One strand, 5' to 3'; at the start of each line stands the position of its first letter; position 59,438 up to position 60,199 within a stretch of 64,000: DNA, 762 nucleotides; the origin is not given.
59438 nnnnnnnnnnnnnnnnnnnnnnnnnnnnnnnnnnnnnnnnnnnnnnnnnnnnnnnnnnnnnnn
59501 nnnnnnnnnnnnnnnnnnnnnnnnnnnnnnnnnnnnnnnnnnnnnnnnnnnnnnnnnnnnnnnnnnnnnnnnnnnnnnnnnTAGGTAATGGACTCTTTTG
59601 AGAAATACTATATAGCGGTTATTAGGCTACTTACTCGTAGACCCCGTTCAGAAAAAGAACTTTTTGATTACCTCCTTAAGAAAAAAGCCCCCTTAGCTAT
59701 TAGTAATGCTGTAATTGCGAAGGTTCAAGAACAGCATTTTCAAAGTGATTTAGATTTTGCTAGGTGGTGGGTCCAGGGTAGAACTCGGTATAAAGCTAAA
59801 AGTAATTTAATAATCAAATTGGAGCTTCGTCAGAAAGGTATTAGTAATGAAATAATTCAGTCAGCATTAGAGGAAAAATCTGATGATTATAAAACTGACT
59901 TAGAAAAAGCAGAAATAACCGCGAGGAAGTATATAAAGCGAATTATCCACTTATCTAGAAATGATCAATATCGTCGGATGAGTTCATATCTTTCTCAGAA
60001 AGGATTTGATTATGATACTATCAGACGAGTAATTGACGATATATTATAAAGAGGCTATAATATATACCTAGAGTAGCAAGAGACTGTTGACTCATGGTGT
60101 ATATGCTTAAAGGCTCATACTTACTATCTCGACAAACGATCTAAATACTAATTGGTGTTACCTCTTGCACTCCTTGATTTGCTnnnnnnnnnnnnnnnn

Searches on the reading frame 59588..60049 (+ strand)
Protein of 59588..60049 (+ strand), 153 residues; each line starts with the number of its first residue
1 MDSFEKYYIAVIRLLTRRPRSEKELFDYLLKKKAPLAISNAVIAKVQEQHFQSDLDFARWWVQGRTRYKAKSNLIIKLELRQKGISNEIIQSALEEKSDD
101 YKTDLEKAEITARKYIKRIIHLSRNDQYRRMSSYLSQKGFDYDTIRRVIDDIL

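Call 83: search_protein_families(library=pfam, proteins=[window:59588-60049:+], max_evalue=0.0001)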
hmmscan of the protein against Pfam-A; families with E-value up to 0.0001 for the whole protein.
window:59588-60049:+ (153 aa): 3 families
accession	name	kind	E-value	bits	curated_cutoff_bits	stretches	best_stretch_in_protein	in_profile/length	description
PF21982.2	RecX_HTH1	-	1.5e-17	63.7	26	1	10-45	4-39/40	RecX, first three-helix domain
PF02631.22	RecX_HTH2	-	3.8e-13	49.9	26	1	53-94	1-42/42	RecX, second three-helix domain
PF21981.2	RecX_HTH3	-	2.6e-10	40.7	26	1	104-149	3-48/48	RecX, third three-helix domain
